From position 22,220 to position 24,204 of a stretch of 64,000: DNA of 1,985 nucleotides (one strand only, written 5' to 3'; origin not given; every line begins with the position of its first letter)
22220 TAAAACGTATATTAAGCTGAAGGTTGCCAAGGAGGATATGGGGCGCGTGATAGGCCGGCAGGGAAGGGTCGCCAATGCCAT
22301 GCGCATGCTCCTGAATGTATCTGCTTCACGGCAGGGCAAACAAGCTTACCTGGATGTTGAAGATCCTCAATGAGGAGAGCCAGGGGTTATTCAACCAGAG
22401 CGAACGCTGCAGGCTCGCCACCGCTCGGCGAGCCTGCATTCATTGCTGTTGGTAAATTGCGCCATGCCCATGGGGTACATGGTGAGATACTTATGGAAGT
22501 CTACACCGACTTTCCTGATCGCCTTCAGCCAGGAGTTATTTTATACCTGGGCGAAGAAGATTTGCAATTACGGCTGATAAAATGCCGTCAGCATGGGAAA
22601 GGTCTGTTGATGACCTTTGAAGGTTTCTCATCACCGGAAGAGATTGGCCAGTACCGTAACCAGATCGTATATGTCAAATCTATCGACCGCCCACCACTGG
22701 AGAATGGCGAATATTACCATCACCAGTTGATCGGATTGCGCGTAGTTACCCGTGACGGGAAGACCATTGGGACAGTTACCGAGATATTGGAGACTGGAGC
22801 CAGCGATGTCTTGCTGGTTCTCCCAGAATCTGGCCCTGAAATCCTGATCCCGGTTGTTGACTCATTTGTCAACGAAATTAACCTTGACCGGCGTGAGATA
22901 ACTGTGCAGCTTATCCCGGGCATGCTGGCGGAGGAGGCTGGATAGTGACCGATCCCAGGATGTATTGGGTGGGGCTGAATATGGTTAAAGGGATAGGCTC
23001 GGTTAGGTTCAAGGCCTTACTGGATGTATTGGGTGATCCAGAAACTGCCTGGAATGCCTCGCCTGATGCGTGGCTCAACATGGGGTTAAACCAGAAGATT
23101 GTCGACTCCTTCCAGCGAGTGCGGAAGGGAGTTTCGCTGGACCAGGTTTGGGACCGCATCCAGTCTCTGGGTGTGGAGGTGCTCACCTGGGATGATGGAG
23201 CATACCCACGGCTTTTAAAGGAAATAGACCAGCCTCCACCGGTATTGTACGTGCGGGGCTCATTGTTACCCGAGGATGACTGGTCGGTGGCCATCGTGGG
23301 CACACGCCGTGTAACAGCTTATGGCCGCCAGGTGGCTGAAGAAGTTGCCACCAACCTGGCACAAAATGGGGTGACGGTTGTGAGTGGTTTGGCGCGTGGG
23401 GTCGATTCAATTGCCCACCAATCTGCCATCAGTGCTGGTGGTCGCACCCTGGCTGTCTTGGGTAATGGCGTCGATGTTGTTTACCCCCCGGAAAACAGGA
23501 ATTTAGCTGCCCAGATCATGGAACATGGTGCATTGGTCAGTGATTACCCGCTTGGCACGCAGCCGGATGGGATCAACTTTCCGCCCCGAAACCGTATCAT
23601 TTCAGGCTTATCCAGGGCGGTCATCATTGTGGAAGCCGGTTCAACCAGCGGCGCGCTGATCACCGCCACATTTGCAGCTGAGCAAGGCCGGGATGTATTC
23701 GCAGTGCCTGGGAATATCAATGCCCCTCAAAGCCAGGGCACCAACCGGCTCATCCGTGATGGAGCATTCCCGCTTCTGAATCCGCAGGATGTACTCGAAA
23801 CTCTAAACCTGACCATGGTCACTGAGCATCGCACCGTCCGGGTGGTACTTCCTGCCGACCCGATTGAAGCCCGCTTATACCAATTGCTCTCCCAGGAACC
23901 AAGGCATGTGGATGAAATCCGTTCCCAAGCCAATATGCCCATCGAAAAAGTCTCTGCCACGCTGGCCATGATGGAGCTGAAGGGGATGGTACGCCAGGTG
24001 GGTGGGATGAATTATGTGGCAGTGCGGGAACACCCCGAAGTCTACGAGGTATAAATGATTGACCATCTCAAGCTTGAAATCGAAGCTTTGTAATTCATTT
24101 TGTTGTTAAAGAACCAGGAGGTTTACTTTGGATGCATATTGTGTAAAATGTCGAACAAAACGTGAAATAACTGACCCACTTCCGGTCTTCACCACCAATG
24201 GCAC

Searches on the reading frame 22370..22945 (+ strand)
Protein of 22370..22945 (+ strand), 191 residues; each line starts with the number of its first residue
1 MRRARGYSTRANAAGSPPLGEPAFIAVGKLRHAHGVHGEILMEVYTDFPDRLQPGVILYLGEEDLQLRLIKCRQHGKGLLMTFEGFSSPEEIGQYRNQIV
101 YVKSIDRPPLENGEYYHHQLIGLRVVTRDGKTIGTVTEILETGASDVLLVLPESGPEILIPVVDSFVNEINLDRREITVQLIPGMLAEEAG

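Call 26: search_protein_families(library=pfam, proteins=[window:22370-22945:+], max_evalue=0.00001)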
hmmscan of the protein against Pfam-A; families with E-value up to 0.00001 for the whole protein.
window:22370-22945:+ (191 aa): 3 families
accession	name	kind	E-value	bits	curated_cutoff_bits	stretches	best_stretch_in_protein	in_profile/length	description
PF24986.1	PRC_RimM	-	1.2e-14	54.1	27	1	117-181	1-65/69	RimM PRC barrel domain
PF01782.24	RimM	-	1.1e-13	51.6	23.5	1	27-103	2-81/84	RimM N-terminal domain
PF05239.21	PRC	-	1.1e-12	48.2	21.2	1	113-184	2-76/78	PRC-barrel domain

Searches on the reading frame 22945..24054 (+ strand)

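Call 26: search_protein_families(library=pfam, proteins=[window:22945-24054:+], max_evalue=0.00001)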
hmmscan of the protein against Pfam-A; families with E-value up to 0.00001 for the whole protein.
window:22945-24054:+ (369 aa): 3 families
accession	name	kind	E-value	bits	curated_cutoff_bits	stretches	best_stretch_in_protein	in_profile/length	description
PF02481.21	DNA_processg_A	-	8.9e-80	267.3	29.6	1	72-277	2-210/212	DNA recombination-mediator protein A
PF17782.7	DprA_WH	-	1.6e-13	50.9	22.9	1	303-354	9-60/61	DprA winged helix domain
PF18306.6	LDcluster4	-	7e-07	29.4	26.3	1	114-255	3-124/151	SLOG cluster4 family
